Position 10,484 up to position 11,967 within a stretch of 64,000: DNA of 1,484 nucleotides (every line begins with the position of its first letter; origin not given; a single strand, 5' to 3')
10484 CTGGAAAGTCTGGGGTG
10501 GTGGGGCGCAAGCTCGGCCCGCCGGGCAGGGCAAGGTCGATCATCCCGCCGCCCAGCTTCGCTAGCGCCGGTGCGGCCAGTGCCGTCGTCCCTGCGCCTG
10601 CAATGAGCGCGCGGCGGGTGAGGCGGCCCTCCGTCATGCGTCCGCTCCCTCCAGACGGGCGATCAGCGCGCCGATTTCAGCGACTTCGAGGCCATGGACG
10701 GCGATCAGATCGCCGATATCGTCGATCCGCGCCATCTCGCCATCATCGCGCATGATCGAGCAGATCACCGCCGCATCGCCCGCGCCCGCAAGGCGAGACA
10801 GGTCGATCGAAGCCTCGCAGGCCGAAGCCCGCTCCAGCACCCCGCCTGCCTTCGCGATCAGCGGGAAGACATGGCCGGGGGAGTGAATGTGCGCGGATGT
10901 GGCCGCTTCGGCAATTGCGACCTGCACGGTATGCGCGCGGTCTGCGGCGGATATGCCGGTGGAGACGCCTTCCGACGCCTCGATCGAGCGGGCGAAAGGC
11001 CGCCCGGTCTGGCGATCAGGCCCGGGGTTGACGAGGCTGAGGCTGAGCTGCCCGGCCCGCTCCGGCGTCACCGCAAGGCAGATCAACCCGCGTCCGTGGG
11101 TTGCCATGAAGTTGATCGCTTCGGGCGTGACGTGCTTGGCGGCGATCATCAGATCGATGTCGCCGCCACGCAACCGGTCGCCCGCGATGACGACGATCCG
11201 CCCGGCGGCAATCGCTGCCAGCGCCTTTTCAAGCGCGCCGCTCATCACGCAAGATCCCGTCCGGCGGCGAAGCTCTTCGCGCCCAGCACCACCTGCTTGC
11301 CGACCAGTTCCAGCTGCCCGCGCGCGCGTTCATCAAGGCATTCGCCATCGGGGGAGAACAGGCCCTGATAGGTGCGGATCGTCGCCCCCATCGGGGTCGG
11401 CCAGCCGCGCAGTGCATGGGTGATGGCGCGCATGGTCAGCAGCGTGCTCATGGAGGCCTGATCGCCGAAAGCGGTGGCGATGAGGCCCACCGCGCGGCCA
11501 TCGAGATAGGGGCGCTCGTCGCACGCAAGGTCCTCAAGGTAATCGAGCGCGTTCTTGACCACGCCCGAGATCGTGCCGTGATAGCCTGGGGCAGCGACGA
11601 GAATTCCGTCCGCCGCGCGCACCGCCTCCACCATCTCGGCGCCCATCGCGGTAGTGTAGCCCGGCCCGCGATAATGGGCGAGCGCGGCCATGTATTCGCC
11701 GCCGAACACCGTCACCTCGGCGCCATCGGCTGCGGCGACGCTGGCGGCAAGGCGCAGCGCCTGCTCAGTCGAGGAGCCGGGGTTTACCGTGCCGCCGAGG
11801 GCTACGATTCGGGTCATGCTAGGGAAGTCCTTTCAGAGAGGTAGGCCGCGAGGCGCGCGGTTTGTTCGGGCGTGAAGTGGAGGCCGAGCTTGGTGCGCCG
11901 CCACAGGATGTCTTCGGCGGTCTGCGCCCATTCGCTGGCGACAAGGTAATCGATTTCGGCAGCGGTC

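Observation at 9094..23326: Self-contained sulfoquinovose(-glycerol) oxidative desulfonation island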

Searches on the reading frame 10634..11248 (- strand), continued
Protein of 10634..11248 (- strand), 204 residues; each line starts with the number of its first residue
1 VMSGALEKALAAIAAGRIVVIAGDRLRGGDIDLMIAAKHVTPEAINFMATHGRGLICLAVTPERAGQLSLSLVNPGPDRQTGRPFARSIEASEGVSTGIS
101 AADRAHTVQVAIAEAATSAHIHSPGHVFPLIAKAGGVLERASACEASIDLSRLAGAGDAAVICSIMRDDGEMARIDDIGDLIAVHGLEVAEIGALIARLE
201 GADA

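Call 68: find_homologous_proteins(query=P0122, max_evalue=1e-40)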
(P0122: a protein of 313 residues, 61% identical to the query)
Query P0122 (313 aa): 7898 proteins with E <= 1e-40 among 8000 candidates; the best 120 are listed.
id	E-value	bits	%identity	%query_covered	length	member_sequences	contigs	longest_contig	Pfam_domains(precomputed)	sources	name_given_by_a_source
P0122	7.6e-204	694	100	100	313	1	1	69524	PF00926.25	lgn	-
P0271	8.3e-73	263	46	90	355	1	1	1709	PF00925.26,PF00926.25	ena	-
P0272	1.2e-71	260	63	62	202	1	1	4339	PF00926.25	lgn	-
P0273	6.8e-71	257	49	85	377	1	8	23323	PF00925.26,PF00926.25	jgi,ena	-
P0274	2.9e-70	255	47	91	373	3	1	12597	PF00925.26,PF00926.25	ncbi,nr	ncbi:MAG: 3,4-dihydroxy-2-butanone-4-phosphate synthase [Sulfitobacter sp.]|nr:3,4-dihydroxy-2-butan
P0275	7.8e-70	254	44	96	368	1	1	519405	PF00925.26,PF00926.25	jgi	jgi:3,4-dihydroxy 2-butanone 4-phosphate synthase / GTP cyclohydrolase II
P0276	1.1e-69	253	44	96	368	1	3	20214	PF00925.26,PF00926.25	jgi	jgi:3,4-dihydroxy 2-butanone 4-phosphate synthase / GTP cyclohydrolase II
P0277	1.9e-69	252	45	94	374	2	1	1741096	PF00925.26,PF00926.25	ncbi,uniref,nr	ncbi:3,4-dihydroxy-2-butanone-4-phosphate synthase [Sulfitobacter sabulilitoris]|uniref:3,4-dihydrox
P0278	2.0e-69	252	63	61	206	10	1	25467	PF00926.25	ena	-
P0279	2.2e-69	252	44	96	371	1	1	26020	PF00925.26,PF00926.25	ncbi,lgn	-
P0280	2.6e-69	252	43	98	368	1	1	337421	PF00925.26,PF00926.25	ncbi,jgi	jgi:3,4-dihydroxy 2-butanone 4-phosphate synthase/GTP cyclohydrolase II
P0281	3.2e-69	252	47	84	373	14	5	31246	PF00925.26,PF00926.25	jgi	jgi:3,4-dihydroxy 2-butanone 4-phosphate synthase/GTP cyclohydrolase II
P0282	4.1e-69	251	44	93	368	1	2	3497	PF00925.26,PF00926.25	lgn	-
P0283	5.7e-69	251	42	93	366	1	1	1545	PF00925.26,PF00926.25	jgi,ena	jgi:3,4-dihydroxy 2-butanone 4-phosphate synthase/GTP cyclohydrolase II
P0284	6.0e-69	251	44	96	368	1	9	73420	PF00925.26,PF00926.25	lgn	-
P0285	6.8e-69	251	47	85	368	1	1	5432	PF00925.26,PF00926.25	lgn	-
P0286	8.1e-69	250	49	85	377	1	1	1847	PF00925.26,PF00926.25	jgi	jgi:3,4-dihydroxy 2-butanone 4-phosphate synthase / GTP cyclohydrolase II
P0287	8.9e-69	250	43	95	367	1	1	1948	PF00925.26,PF00926.25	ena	-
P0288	1.0e-68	250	43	98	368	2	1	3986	PF00925.26,PF00926.25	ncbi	-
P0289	1.4e-68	250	42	98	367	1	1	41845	PF00925.26,PF00926.25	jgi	-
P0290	1.4e-68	250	48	82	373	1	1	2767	PF00925.26,PF00926.25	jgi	jgi:3,4-dihydroxy 2-butanone 4-phosphate synthase/GTP cyclohydrolase II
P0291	1.9e-68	249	45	98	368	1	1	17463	PF00925.26,PF00926.25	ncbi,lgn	-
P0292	2.0e-68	249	42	94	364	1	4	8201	PF00925.26,PF00926.25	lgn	-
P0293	2.1e-68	249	46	95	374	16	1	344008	PF00925.26,PF00926.25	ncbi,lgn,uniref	ncbi:3,4-dihydroxy-2-butanone-4-phosphate synthase [Sulfitobacter sp. AS92]|uniref:3,4-dihydroxy-2-b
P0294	2.6e-68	249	45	91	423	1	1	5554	PF00925.26,PF00926.25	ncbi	ncbi:MAG: 3,4-dihydroxy-2-butanone-4-phosphate synthase [Novosphingobium sp.]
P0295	2.6e-68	249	45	91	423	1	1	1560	PF00925.26,PF00926.25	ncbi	-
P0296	2.6e-68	249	43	96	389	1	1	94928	PF00925.26,PF00926.25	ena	-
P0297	2.8e-68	249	45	91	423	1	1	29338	PF00925.26,PF00926.25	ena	-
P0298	2.9e-68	249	43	96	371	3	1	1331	PF00925.26,PF00926.25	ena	-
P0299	2.9e-68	249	45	94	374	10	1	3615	PF00925.26,PF00926.25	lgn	-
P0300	3.2e-68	248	46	94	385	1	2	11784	PF00925.26,PF00926.25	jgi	jgi:3,4-dihydroxy 2-butanone 4-phosphate synthase / GTP cyclohydrolase II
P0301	3.9e-68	248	45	93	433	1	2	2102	PF00925.26,PF00926.25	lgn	-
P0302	4.0e-68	248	44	96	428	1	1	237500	PF00925.26,PF00926.25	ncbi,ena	-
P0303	4.7e-68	248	43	96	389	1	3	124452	PF00925.26,PF00926.25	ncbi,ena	-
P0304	4.9e-68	248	45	91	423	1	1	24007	PF00925.26,PF00926.25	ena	-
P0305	5.9e-68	248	44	94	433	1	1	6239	PF00925.26,PF00926.25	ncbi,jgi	jgi:3,4-dihydroxy 2-butanone 4-phosphate synthase/GTP cyclohydrolase II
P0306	6.0e-68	247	43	98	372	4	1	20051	PF00925.26,PF00926.25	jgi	-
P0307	6.8e-68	247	45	91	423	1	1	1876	PF00925.26,PF00926.25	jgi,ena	-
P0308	7.5e-68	247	46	94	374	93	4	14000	PF00925.26,PF00926.25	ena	-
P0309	8.0e-68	247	42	98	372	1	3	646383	PF00925.26,PF00926.25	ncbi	-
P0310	9.2e-68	247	43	98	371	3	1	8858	PF00925.26,PF00926.25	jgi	jgi:3,4-dihydroxy 2-butanone 4-phosphate synthase/GTP cyclohydrolase II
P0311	9.6e-68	247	45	94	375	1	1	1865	PF00925.26,PF00926.25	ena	-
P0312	1.0e-67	247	46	90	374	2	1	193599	PF00925.26,PF00926.25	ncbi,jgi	-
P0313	1.2e-67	247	44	94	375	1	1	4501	PF00925.26,PF00926.25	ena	-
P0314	1.2e-67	246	43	98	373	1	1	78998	PF00925.26,PF00926.25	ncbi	-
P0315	1.3e-67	246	43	96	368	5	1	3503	PF00925.26,PF00926.25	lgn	-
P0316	1.3e-67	246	45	91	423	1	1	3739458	PF00925.26,PF00926.25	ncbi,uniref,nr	ncbi:3,4-dihydroxy-2-butanone-4-phosphate synthase [Novosphingobium sp. CECT 9465]|uniref:3,4-dihydr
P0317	1.3e-67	246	45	94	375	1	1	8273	PF00925.26,PF00926.25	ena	-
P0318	1.3e-67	246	44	91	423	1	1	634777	PF00925.26,PF00926.25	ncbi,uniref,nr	ncbi:3,4-dihydroxy-2-butanone-4-phosphate synthase [Novosphingobium sp. MMS21-SN21R]|uniref:3,4-dihy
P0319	1.4e-67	246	46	94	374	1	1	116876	PF00925.26,PF00926.25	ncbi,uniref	ncbi:3,4-dihydroxy-2-butanone-4-phosphate synthase [Sulfitobacter sp. MF3-043]|uniref:3,4-dihydroxy-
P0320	1.5e-67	246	44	96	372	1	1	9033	PF00925.26,PF00926.25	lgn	-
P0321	1.6e-67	246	44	93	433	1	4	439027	PF00925.26,PF00926.25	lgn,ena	-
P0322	1.7e-67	246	44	93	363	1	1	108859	PF00925.26,PF00926.25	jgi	-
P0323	1.8e-67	246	46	94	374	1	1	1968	PF00925.26,PF00926.25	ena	-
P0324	1.9e-67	246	46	94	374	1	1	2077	PF00925.26,PF00926.25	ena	-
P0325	1.9e-67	246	46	94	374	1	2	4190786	PF00925.26,PF00926.25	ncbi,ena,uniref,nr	ncbi:3,4-dihydroxy-2-butanone-4-phosphate synthase [Sulfitobacter sp. SK011]|uniref:3,4-dihydroxy-2-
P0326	1.9e-67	246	44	96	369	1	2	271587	PF00925.26,PF00926.25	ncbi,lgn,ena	-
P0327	1.9e-67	246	45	92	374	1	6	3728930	PF00925.26,PF00926.25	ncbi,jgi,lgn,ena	jgi:3,4-dihydroxy 2-butanone 4-phosphate synthase/GTP cyclohydrolase II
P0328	1.9e-67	246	42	98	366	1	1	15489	PF00925.26,PF00926.25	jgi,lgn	-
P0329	1.9e-67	246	46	94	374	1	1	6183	PF00925.26,PF00926.25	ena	-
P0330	1.9e-67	246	46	94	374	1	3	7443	PF00925.26,PF00926.25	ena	-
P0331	1.9e-67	246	46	94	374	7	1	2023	PF00925.26,PF00926.25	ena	-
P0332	1.9e-67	246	43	96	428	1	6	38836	PF00925.26,PF00926.25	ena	-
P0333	2.0e-67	246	43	94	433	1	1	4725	PF00925.26,PF00926.25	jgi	jgi:3,4-dihydroxy 2-butanone 4-phosphate synthase / GTP cyclohydrolase II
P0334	2.1e-67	246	43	96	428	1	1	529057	PF00925.26,PF00926.25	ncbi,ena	-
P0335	2.1e-67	246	43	96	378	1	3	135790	PF00925.26,PF00926.25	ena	-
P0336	2.3e-67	246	45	93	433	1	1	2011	PF00925.26,PF00926.25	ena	-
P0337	2.3e-67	246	43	96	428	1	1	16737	PF00925.26,PF00926.25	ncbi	ncbi:MAG: 3,4-dihydroxy-2-butanone-4-phosphate synthase [Novosphingobium sp.]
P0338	2.3e-67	246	43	96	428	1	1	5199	PF00925.26,PF00926.25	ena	-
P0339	2.3e-67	246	45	96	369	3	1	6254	PF00925.26,PF00926.25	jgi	jgi:3,4-dihydroxy 2-butanone 4-phosphate synthase/GTP cyclohydrolase II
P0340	2.5e-67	245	45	93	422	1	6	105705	PF00925.26,PF00926.25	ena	-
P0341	2.6e-67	245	44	93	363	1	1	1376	PF00925.26,PF00926.25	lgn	-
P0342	2.8e-67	245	43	96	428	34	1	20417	PF00925.26,PF00926.25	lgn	-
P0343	2.8e-67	245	43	94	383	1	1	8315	PF00925.26,PF00926.25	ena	-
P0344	2.9e-67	245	43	95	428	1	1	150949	PF00925.26,PF00926.25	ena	-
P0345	2.9e-67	245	42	96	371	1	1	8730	PF00925.26,PF00926.25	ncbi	-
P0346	3.1e-67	245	44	91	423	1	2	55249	PF00925.26,PF00926.25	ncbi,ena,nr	ncbi:MAG: 3,4-dihydroxy-2-butanone-4-phosphate synthase [Sphingomonadales bacterium]|nr:3,4-dihydrox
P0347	3.3e-67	245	46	94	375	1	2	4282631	PF00925.26,PF00926.25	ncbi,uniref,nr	ncbi:3,4-dihydroxy-2-butanone-4-phosphate synthase [Sulfitobacter sp. JBTF-M27]|uniref:3,4-dihydroxy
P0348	3.6e-67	245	42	98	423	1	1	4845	PF00925.26,PF00926.25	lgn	-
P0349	3.6e-67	245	45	94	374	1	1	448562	PF00925.26,PF00926.25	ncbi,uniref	ncbi:3,4-dihydroxy-2-butanone-4-phosphate synthase [Sulfitobacter aestuarii]|uniref:3,4-dihydroxy-2-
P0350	4.0e-67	245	45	93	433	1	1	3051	PF00925.26,PF00926.25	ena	-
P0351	4.1e-67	245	47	94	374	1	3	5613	PF00925.26,PF00926.25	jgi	-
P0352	4.1e-67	245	42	98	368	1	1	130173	PF00925.26,PF00926.25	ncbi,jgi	jgi:3,4-dihydroxy 2-butanone 4-phosphate synthase/GTP cyclohydrolase II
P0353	4.2e-67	245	43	96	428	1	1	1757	PF00925.26,PF00926.25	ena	-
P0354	4.5e-67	245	42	96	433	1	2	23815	PF00925.26,PF00926.25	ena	-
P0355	4.7e-67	245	44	93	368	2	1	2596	PF00925.26,PF00926.25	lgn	-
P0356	4.7e-67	245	44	94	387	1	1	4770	PF00925.26,PF00926.25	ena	-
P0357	4.8e-67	245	43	97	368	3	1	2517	PF00925.26,PF00926.25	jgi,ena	jgi:3,4-dihydroxy 2-butanone 4-phosphate synthase/GTP cyclohydrolase II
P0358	4.9e-67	245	45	93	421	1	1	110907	PF00925.26,PF00926.25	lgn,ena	-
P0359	4.9e-67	244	43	93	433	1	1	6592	PF00925.26,PF00926.25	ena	-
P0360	5.0e-67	244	43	96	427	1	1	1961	PF00925.26,PF00926.25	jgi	-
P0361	5.1e-67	244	46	94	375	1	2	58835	PF00925.26,PF00926.25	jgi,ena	-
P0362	5.1e-67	244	42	98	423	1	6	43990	PF00925.26,PF00926.25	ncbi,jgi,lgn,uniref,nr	ncbi:3,4-dihydroxy-2-butanone-4-phosphate synthase [Rhizorhabdus sp.]|jgi:3,4-dihydroxy 2-butanone 4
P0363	5.2e-67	244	45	93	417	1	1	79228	PF00925.26,PF00926.25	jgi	jgi:3,4-dihydroxy 2-butanone 4-phosphate synthase/GTP cyclohydrolase II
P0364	5.2e-67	244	43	93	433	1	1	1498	PF00925.26,PF00926.25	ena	-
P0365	5.2e-67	244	43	92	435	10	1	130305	PF00925.26,PF00926.25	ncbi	-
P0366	5.3e-67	244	45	93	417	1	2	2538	PF00925.26,PF00926.25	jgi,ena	jgi:3,4-dihydroxy 2-butanone 4-phosphate synthase/GTP cyclohydrolase II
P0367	5.3e-67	244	44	93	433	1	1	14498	PF00925.26,PF00926.25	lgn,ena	-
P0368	5.8e-67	244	44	94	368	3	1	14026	PF00925.26,PF00926.25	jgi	jgi:3,4-dihydroxy 2-butanone 4-phosphate synthase/GTP cyclohydrolase II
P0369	6.1e-67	244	42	96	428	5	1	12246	PF00925.26,PF00926.25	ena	-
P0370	6.3e-67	244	45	93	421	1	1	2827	PF00925.26,PF00926.25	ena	-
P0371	6.3e-67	244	45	90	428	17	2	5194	PF00925.26,PF00926.25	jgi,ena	-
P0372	6.3e-67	244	45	93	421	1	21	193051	PF00925.26,PF00926.25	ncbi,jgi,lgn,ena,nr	ncbi:MAG: 3,4-dihydroxy-2-butanone-4-phosphate synthase [Novosphingobium sp. SCN 66-18]|nr:MAG: 3,4-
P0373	6.3e-67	244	45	93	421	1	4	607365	PF00925.26,PF00926.25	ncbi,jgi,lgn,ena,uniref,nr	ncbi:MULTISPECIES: 3,4-dihydroxy-2-butanone-4-phosphate synthase [unclassified Novosphingobium]|jgi:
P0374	6.4e-67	244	42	97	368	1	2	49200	PF00925.26,PF00926.25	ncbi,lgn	-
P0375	6.5e-67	244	43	96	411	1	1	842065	PF00925.26,PF00926.25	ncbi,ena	-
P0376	6.7e-67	244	44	93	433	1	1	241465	PF00925.26,PF00926.25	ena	-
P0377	7.0e-67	244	45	93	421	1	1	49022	PF00925.26,PF00926.25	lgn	-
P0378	7.1e-67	244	46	93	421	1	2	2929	PF00925.26,PF00926.25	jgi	jgi:3,4-dihydroxy 2-butanone 4-phosphate synthase / GTP cyclohydrolase II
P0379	7.3e-67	244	46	93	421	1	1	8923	PF00925.26,PF00926.25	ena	-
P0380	7.3e-67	244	45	93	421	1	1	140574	PF00925.26,PF00926.25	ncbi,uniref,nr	ncbi:3,4-dihydroxy-2-butanone-4-phosphate synthase [Novosphingobium sp. LASN5T]|uniref:3,4-dihydroxy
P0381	7.4e-67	244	43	98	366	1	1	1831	PF00925.26,PF00926.25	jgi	jgi:3,4-dihydroxy 2-butanone 4-phosphate synthase / GTP cyclohydrolase II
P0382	7.7e-67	244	42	96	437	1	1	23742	PF00925.26,PF00926.25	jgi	jgi:3,4-dihydroxy 2-butanone 4-phosphate synthase/GTP cyclohydrolase II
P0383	7.8e-67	244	43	93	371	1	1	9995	PF00925.26,PF00926.25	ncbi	-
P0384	7.8e-67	244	46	94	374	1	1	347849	PF00925.26,PF00926.25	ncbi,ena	-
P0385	7.8e-67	244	43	97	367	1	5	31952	PF00925.26,PF00926.25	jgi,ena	jgi:3,4-dihydroxy 2-butanone 4-phosphate synthase/GTP cyclohydrolase II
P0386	8.0e-67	244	43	97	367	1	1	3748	PF00925.26,PF00926.25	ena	-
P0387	8.1e-67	244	46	83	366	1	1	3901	PF00925.26,PF00926.25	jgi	jgi:3,4-dihydroxy 2-butanone 4-phosphate synthase / GTP cyclohydrolase II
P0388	8.1e-67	244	43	96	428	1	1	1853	PF00925.26,PF00926.25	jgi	-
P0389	8.1e-67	244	44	98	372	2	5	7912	PF00925.26,PF00926.25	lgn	-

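Call 69: find_encoding_contigs(protein=P0122, flank=10000, max_places=2)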
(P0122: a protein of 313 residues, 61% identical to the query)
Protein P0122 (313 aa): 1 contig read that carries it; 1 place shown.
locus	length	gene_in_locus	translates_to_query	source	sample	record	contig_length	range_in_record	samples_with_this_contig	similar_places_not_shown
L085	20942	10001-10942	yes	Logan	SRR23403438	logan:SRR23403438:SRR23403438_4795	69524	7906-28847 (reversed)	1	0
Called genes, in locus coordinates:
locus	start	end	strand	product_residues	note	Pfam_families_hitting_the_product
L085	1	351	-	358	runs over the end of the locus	PF00296:Bac_luciferase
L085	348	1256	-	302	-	PF00248:Aldo_ket_red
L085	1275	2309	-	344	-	PF00356:LacI, PF00532:Peripla_BP_1, PF13407:Peripla_BP_4, PF13377:Peripla_BP_3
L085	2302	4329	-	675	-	PF01055:Glyco_hydro_31_2nd, PF21365:Glyco_hydro_31_3rd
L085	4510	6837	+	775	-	PF07715:Plug, PF00593:TonB_dep_Rec_b-barrel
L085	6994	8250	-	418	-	PF07690:MFS_1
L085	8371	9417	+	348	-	PF03601:Cons_hypoth698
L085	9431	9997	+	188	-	PF03358:FMN_red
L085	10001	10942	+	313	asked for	PF00926:DHBP_synthase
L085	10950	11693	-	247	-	PF07277:SapC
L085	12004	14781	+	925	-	PF07715:Plug, PF07642:BBP2 (faint), PF00593:TonB_dep_Rec_b-barrel, PF14905:OMP_b-brl_3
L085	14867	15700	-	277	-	PF01263:Aldose_epim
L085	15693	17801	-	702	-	PF16875:Glyco_hydro_36N, PF02065:Melibiase, PF16874:Glyco_hydro_36C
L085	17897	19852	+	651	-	PF02449:Glyco_hydro_42, PF08532:Glyco_hydro_42M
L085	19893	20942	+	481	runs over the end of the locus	PF00474:SSF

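Call 70: find_encoding_contigs(protein=P0278, flank=10000, max_places=2)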
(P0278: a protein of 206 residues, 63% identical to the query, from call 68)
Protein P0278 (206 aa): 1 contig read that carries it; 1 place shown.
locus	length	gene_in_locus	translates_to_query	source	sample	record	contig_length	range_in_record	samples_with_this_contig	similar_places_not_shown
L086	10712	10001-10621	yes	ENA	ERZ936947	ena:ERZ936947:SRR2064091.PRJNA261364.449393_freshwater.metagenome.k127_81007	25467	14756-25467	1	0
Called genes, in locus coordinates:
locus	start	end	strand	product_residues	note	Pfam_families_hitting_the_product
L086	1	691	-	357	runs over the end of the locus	PF00356:LacI, PF13407:Peripla_BP_4, PF00532:Peripla_BP_1, PF13377:Peripla_BP_3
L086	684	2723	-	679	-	PF01055:Glyco_hydro_31_2nd, PF21365:Glyco_hydro_31_3rd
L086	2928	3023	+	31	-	-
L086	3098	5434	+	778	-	PF07715:Plug, PF00593:TonB_dep_Rec_b-barrel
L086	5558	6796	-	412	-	PF07690:MFS_1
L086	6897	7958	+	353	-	PF03601:Cons_hypoth698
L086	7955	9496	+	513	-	PF01266:DAO, PF16901:DAO_C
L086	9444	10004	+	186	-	PF02525:Flavodoxin_2 (weak), PF03358:FMN_red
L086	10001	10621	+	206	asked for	PF00926:DHBP_synthase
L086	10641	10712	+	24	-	?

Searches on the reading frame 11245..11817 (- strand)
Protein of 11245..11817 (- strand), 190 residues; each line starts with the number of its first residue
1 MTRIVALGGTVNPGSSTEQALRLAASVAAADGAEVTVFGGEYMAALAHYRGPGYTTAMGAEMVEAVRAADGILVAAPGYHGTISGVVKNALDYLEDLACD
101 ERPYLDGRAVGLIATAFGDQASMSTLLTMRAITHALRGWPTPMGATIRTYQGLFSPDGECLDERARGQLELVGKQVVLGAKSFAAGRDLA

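Call 4: search_protein_families(library=pfam, proteins=[window:11245-11817:-])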
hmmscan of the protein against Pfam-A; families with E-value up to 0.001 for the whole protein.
window:11245-11817:- (190 aa): 1 family
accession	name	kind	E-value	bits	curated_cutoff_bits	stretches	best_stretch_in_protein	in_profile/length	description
PF03358.20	FMN_red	-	3.9e-23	82.1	24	1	2-143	1-142/152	NADPH-dependent FMN reductase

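Call 9: search_protein_families(library=ncbifam, proteins=[window:11245-11817:-], max_evalue=0.00001)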
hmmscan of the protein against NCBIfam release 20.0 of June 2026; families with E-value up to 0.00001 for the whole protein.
window:11245-11817:- (190 aa): 5 families
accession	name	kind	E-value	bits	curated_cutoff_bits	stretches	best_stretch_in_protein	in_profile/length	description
TIGR03567.1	FMN_reduc_SsuE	equivalog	1.5e-07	31.5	164.05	1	3-115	1-112/171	NADPH-dependent FMN reductase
TIGR04037.1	LLM_duo_CE1759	subfamily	2.6e-07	30.6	175.9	1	5-135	3-133/199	CE1759 family FMN reductase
TIGR03566.1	FMN_reduc_MsuE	equivalog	1.2e-06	28.4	212.5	1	3-104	1-104/174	FMN reductase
TIGR02690.1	resist_ArsH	equivalog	7.2e-06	25.3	292.25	1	3-143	28-163/219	arsenical resistance protein ArsH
NF007859.0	PRK10569.1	equivalog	7.4e-06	25.8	225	0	3-115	2-107/191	NADPH-dependent FMN reductase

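Call 33: search_solved_structures(query=window:11245-11817:-, show_alignments=2)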
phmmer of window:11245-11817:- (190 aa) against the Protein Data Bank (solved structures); distinct sequences matched with E-value up to 0.001: 13.
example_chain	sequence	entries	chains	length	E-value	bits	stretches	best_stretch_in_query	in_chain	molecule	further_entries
7f76_A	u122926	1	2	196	3e-07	33.5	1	61-135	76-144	FMN-dependent NADPH-quinone reductase (azoR)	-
1rtt_A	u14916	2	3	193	5.9e-07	32.6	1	5-169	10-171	conserved hypothetical protein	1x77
3gfr_A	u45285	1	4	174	6.5e-06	29.2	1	59-135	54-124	FMN-dependent NADPH-azoreductase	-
1nni_1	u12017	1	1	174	6.6e-06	29.1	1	59-135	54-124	hypothetical protein yhda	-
2gsw_A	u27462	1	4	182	7.4e-06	29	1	59-135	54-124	yhdA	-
3gfs_A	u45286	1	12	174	7.7e-06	28.9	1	59-136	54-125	FMN-dependent NADPH-azoreductase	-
3gfq_A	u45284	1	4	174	1.7e-05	27.8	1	59-135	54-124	FMN-dependent NADPH-azoreductase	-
3svl_A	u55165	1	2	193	0.00014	24.8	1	52-112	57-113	protein yieF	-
7bx9_A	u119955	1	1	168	0.00015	24.7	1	65-135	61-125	Azoreductase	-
4h6p_A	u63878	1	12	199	0.00015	24.7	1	9-116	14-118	Chromate reductase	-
7qw4_A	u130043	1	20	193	0.00016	24.6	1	3-138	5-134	NADPH-dependent FMN reductase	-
4hs4_A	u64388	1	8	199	0.0002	24.4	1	9-116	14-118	Chromate reductase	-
3s2y_A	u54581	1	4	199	0.0002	24.3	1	9-116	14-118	Chromate reductase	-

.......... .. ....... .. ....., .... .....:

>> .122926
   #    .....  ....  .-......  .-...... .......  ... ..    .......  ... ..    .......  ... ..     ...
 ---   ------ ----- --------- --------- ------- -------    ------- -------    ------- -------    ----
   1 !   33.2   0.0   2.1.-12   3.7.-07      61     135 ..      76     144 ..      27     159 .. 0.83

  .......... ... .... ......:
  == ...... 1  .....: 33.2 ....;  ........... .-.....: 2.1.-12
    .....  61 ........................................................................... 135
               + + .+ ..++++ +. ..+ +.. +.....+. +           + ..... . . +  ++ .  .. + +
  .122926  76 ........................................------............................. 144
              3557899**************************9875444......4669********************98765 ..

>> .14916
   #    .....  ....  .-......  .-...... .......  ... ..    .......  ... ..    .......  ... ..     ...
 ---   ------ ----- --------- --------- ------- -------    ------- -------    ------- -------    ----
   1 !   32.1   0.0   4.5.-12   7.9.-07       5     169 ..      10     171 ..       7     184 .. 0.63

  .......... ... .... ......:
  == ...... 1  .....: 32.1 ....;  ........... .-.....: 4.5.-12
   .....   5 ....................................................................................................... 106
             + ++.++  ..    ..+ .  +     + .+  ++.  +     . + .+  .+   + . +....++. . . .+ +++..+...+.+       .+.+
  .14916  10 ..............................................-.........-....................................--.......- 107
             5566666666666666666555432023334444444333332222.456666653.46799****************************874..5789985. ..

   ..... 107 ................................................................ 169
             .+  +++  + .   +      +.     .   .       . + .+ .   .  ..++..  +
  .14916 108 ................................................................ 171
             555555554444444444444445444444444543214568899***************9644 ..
